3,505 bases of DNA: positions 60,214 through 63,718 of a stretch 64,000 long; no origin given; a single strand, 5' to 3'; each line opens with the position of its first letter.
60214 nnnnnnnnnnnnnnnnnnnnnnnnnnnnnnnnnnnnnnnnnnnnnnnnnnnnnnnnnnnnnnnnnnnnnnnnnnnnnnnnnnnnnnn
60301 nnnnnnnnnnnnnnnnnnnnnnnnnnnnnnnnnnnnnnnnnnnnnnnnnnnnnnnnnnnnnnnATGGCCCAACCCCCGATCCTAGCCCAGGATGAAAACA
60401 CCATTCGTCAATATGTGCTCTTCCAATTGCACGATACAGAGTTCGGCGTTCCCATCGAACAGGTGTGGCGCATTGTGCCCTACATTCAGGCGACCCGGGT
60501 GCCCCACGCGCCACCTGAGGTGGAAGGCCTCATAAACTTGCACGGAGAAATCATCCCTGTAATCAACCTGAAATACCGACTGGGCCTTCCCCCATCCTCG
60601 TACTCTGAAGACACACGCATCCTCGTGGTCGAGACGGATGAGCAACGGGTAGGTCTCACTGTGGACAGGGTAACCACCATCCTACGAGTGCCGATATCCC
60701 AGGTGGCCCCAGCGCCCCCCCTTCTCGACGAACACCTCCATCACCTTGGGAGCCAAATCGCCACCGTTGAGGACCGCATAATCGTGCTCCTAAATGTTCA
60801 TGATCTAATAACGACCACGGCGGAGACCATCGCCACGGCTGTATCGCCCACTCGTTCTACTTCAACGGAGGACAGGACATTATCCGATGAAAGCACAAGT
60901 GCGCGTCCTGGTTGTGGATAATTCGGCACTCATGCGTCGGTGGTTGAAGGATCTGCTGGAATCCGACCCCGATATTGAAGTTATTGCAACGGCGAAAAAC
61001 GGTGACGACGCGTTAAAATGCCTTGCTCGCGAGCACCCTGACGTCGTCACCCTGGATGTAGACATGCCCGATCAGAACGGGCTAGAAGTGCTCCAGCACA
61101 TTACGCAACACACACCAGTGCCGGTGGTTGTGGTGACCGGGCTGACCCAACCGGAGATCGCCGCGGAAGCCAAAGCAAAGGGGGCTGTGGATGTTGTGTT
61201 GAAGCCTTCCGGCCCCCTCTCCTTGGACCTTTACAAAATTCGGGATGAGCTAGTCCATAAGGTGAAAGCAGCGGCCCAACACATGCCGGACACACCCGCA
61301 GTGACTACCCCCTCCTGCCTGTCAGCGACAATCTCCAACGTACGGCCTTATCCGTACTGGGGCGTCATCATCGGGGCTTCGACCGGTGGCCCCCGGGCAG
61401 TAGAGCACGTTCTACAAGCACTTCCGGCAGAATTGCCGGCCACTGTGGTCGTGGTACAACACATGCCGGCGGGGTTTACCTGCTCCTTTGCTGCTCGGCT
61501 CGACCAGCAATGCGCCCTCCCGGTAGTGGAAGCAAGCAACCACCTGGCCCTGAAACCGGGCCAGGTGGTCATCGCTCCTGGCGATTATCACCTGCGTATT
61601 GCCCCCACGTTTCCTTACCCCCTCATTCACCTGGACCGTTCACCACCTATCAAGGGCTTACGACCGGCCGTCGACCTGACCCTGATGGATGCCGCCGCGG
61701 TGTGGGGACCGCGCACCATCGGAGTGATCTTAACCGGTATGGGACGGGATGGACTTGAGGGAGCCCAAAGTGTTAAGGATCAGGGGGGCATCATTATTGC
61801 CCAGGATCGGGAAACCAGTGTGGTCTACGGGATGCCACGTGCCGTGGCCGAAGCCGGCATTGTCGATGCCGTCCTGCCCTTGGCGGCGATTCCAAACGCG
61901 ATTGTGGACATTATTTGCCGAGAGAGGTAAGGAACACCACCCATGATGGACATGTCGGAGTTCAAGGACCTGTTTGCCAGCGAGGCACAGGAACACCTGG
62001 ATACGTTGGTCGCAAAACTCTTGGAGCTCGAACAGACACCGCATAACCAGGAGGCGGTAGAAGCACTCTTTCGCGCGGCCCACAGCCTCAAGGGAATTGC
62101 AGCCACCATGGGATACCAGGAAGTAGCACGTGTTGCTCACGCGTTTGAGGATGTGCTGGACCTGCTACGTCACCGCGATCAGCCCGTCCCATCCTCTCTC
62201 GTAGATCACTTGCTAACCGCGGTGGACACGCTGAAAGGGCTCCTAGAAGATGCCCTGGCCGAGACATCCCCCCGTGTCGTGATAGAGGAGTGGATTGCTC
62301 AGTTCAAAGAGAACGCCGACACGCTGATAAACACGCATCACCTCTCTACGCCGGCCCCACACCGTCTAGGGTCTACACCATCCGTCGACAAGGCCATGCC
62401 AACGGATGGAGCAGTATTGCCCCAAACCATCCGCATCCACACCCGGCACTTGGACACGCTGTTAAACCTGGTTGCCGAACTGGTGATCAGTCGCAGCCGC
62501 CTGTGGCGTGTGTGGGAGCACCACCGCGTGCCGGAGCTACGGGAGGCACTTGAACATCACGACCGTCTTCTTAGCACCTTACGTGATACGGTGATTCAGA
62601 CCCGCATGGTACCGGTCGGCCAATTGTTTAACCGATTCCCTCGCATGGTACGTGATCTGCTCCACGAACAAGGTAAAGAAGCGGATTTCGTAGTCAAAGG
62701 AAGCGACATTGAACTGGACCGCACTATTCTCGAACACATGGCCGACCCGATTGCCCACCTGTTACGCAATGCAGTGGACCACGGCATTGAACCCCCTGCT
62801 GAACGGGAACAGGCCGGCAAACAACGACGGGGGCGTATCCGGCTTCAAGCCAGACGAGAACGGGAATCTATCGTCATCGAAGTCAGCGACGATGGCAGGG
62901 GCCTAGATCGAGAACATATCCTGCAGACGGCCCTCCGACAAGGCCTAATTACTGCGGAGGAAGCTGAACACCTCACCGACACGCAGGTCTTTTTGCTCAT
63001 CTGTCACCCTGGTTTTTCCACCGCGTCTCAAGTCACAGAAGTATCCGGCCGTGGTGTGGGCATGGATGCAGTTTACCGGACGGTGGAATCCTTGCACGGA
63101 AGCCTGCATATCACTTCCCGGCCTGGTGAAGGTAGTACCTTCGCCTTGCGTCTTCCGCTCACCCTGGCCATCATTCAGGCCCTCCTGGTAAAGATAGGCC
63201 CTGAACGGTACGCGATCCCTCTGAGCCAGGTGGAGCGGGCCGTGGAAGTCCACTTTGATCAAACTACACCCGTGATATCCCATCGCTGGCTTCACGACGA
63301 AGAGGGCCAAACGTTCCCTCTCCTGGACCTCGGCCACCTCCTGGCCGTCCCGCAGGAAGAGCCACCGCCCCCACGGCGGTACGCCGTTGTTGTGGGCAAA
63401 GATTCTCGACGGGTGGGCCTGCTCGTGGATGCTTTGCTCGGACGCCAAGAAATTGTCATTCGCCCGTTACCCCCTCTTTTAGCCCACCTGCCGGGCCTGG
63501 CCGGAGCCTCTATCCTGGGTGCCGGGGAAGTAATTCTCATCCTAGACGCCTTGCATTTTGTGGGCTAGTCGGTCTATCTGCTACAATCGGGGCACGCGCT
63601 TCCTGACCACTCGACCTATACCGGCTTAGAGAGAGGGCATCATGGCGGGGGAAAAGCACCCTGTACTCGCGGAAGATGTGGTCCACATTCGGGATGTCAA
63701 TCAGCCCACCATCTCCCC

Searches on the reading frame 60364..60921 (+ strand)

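Call 76: search_protein_families(library=pfam, proteins=[window:60364-60921:+], max_evalue=0.00001)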
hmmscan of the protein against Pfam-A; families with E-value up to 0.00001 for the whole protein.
window:60364-60921:+ (185 aa): 1 family
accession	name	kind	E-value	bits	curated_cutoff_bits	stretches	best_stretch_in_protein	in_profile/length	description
PF01584.24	CheW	-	8.9e-36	123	23.5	1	16-150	1-135/138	CheW-like domain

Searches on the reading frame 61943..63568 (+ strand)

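Call 76: search_protein_families(library=pfam, proteins=[window:61943-63568:+], max_evalue=0.00001)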
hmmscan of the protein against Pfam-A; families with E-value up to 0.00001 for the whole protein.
window:61943-63568:+ (541 aa): 4 families
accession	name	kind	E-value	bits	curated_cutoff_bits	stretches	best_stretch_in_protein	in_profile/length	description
PF01584.24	CheW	-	2.6e-23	82.6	23.5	1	412-536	1-130/138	CheW-like domain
PF02518.31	HATPase_c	-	2.3e-17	63.9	26.4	1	270-407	6-110/111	Histidine kinase-, DNA gyrase B-, and HSP90-like ATPase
PF01627.28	Hpt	-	1.6e-16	60.7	24.6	1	7-98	2-82/84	Hpt domain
PF02895.20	H-kinase_dim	-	8.3e-11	42.6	23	1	161-219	2-67/68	Signal transducing histidine kinase, homodimeric domain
